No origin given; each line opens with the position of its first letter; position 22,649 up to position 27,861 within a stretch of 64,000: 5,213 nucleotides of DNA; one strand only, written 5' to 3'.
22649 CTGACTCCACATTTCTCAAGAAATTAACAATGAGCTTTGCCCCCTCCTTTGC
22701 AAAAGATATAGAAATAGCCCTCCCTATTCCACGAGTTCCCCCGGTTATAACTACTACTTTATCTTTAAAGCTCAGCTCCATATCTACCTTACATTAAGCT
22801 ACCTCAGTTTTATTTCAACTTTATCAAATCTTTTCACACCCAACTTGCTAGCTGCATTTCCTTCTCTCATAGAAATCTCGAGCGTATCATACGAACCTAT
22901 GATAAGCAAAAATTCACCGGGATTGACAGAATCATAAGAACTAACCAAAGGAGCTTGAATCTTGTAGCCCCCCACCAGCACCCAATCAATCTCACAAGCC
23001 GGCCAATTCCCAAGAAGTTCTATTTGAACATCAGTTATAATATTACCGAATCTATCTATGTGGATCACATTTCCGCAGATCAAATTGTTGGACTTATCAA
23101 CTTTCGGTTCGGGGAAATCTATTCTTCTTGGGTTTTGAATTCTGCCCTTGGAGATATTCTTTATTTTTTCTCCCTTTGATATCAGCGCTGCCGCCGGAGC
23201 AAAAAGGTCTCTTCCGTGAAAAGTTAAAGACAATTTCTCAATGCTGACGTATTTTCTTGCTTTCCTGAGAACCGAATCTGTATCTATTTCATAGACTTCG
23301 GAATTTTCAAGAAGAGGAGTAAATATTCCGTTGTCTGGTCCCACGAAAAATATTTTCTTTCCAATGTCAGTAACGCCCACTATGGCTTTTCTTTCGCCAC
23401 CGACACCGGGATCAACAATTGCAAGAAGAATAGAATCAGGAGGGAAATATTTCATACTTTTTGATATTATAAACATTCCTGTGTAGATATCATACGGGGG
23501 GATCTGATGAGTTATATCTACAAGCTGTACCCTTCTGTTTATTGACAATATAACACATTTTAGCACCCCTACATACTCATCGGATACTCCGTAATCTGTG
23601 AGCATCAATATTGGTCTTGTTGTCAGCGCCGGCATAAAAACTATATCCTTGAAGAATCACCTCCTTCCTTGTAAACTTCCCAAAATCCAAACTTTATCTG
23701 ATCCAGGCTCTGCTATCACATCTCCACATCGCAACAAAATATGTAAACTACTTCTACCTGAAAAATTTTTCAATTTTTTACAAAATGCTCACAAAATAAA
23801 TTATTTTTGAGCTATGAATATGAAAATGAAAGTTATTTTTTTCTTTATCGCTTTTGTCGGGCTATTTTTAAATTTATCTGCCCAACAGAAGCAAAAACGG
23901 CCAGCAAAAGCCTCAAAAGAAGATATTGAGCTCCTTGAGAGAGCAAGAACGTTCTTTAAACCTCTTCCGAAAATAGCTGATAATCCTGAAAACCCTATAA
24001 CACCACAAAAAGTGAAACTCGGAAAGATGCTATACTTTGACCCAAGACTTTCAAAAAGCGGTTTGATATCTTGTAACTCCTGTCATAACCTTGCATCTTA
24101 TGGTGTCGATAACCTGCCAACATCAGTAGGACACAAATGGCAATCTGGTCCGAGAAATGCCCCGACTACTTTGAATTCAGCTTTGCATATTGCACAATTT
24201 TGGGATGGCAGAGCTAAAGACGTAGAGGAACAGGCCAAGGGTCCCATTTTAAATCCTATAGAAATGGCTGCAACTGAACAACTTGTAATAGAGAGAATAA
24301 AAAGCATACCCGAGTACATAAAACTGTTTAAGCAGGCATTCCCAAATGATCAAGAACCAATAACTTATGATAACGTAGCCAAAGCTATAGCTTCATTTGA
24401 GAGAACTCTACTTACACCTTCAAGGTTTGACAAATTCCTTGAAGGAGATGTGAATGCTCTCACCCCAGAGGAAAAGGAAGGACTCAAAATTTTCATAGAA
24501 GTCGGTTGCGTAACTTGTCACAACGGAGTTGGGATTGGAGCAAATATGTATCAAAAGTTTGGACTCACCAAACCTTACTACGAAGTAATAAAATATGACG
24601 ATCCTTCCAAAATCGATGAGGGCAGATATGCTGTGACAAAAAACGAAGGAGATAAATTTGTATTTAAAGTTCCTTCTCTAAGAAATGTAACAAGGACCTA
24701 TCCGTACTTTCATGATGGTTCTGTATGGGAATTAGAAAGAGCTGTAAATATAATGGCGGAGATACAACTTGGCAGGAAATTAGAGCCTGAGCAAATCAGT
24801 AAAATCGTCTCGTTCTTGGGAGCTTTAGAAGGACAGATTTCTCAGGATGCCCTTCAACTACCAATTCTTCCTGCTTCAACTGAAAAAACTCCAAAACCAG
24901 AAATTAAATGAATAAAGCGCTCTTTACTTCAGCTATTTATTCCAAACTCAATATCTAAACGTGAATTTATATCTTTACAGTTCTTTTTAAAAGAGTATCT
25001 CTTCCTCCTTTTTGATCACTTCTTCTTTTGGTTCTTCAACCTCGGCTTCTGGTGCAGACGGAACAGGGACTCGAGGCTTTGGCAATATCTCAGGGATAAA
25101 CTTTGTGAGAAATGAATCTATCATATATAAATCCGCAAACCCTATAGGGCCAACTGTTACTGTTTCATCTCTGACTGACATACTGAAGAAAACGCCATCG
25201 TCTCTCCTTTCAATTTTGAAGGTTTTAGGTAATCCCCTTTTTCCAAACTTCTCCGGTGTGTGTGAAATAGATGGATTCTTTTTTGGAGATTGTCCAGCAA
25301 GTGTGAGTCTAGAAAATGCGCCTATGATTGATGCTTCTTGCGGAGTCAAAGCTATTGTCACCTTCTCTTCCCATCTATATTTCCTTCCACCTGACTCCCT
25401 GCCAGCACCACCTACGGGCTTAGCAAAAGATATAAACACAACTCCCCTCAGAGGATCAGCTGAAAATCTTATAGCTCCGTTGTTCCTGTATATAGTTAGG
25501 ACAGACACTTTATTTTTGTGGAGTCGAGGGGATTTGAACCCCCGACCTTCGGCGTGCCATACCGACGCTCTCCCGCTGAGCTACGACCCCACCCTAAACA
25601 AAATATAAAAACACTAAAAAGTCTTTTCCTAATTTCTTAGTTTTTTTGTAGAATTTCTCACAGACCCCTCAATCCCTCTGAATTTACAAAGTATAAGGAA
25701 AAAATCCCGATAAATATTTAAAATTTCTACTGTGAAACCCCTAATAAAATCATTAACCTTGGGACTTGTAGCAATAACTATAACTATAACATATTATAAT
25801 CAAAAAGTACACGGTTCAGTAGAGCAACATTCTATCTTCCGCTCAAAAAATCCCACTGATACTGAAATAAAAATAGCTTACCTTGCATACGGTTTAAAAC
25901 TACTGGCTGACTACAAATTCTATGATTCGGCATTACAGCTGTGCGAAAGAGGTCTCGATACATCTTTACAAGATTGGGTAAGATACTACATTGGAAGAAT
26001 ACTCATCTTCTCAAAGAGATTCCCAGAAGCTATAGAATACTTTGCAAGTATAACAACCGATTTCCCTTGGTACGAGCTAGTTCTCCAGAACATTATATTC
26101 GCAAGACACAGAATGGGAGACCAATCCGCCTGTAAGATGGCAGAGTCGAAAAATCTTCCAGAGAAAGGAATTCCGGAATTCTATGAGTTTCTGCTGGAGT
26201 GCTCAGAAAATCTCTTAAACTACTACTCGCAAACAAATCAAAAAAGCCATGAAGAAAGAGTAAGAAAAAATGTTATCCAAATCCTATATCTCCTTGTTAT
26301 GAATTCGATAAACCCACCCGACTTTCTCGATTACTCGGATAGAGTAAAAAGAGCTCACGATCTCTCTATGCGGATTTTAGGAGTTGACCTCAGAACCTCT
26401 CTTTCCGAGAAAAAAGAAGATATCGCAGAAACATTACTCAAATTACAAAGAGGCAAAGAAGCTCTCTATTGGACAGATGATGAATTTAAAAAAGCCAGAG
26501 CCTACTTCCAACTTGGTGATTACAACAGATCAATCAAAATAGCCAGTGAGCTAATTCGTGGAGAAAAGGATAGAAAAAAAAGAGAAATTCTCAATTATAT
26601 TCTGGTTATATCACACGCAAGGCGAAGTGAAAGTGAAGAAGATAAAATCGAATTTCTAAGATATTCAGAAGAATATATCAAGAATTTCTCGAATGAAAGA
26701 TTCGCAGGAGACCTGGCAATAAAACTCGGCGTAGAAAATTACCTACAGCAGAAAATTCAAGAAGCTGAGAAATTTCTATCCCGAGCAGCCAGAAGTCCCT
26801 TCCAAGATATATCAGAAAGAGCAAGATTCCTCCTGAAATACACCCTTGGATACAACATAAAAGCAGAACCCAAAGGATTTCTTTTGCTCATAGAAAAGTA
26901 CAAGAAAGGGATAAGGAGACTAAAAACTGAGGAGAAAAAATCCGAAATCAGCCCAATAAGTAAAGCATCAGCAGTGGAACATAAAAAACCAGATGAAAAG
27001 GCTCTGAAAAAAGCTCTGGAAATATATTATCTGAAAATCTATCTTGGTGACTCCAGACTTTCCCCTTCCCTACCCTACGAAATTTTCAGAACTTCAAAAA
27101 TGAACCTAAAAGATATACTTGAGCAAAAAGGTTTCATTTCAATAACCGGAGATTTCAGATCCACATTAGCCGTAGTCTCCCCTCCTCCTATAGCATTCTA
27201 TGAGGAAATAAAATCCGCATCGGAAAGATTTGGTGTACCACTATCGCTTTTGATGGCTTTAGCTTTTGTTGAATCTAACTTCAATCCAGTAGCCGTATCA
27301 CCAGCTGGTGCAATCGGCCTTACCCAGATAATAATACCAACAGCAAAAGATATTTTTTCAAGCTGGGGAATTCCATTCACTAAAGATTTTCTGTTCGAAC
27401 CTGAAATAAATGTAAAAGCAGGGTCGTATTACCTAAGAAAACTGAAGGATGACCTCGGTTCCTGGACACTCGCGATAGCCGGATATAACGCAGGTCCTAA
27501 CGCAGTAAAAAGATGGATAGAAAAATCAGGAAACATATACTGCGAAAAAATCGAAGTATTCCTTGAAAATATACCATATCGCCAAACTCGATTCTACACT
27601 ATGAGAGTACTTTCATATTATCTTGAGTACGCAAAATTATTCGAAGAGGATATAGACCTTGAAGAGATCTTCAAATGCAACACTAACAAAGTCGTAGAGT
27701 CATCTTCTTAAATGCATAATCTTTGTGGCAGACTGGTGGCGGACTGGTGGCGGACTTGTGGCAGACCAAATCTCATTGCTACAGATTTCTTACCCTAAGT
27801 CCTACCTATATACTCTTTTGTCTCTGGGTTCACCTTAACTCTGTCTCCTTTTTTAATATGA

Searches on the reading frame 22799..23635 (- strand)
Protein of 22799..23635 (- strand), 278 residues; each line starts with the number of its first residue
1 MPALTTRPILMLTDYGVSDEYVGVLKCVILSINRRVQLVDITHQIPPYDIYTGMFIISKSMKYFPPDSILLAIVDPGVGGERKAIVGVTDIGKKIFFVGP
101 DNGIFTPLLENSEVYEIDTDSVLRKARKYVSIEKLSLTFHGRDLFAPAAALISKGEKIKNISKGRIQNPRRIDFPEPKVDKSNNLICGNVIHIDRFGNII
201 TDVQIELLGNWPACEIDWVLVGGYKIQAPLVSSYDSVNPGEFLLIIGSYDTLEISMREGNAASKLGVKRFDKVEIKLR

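Call 43: search_protein_families(library=pfam, proteins=[window:22799-23635:-], max_evalue=0.01)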
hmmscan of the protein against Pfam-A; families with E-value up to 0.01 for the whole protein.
window:22799-23635:- (278 aa): 2 families
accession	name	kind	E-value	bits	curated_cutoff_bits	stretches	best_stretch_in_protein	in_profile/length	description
PF01887.21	SAM_HAT_N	-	8.2e-47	159.1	26.3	1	9-161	1-144/145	SAM hydroxide adenosyltransferase N-terminal domain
PF20257.3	SAM_HAT_C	-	1.9e-20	73.4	25.5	1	188-274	1-84/84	SAM hydroxide adenosyltransferase C-terminal domain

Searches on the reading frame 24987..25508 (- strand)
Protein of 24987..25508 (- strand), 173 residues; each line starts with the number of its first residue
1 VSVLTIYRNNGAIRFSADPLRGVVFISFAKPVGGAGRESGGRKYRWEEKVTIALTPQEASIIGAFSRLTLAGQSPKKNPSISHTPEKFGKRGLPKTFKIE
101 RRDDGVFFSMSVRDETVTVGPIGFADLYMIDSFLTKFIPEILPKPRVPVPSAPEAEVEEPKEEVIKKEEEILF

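Call 5: search_protein_families(library=pfam, proteins=[window:24987-25508:-], max_evalue=1)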
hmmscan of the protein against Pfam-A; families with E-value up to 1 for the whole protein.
window:24987-25508:- (173 aa): 1 family
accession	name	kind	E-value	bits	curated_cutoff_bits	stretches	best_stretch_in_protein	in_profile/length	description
PF08536.17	Whirly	-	5.6e-06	26.7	23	1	21-116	30-114/136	Whirly transcription factor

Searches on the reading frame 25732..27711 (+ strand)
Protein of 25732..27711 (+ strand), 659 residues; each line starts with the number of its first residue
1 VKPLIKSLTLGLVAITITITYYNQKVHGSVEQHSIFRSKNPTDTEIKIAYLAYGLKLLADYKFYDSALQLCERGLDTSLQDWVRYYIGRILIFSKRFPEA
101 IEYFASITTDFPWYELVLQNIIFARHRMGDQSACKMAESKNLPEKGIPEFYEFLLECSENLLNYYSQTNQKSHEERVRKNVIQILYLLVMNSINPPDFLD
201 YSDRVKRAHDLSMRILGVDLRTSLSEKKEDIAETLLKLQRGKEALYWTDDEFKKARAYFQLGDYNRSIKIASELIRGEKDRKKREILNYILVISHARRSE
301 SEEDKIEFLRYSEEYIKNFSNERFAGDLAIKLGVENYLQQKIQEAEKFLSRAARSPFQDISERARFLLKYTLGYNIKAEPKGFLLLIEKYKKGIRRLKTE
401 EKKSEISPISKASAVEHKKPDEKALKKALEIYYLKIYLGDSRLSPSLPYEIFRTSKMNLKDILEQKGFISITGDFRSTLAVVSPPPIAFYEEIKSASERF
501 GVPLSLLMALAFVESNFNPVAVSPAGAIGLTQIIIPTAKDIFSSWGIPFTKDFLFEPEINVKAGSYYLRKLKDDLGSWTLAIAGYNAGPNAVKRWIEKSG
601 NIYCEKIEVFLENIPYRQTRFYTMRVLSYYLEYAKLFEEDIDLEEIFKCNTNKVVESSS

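Call 5: search_protein_families(library=pfam, proteins=[window:25732-27711:+], max_evalue=1)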
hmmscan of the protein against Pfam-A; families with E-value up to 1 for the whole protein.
window:25732-27711:+ (659 aa): 14 families
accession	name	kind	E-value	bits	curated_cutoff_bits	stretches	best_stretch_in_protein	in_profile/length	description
PF01464.25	SLT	-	1.5e-28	99.1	21.3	1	493-601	3-110/117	Transglycosylase SLT domain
PF13428.12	TPR_14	-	0.00021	22.1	23.5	0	82-119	2-39/44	Tetratricopeptide repeat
PF13174.12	TPR_6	-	0.00034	21.5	26.3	0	252-275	4-27/33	Tetratricopeptide repeat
PF14559.12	TPR_19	-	0.00071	20.3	25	0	64-108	7-52/68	Tetratricopeptide repeat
PF13424.12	TPR_12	-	0.0017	18.9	30.1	1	62-105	24-69/77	Tetratricopeptide repeat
PF00515.34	TPR_1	-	0.003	17.7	27.8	0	254-269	7-22/34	Tetratricopeptide repeat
PF12895.13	ANAPC3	-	0.0054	17.4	27.2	1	231-274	11-49/82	Anaphase-promoting complex, cyclosome, subunit 3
PF19489.4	SLT_4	-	0.0091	16.1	27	1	489-525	34-70/184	Transglycosylase SLT domain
PF07719.23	TPR_2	-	0.014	15.9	27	0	253-273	6-26/34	Tetratricopeptide repeat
PF25062.1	ARM_TT21_N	-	0.025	14.8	40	1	62-109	8-55/222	Tetratricopeptide repeat protein 21 N-terminal ARM repeat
PF13432.12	TPR_16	-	0.026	15.4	32.7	0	253-278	2-27/65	Tetratricopeptide repeat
PF17004.11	SRP_TPR_like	-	0.038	14.5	35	1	234-277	23-67/109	Putative TPR-like repeat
PF23300.3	HEAT_Nup120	-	0.069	13.4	29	1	79-152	24-89/170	Nucleoporin Nup120, HEAT repeats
PF13181.12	TPR_8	-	0.13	12.9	25.7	0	253-271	6-24/34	Tetratricopeptide repeat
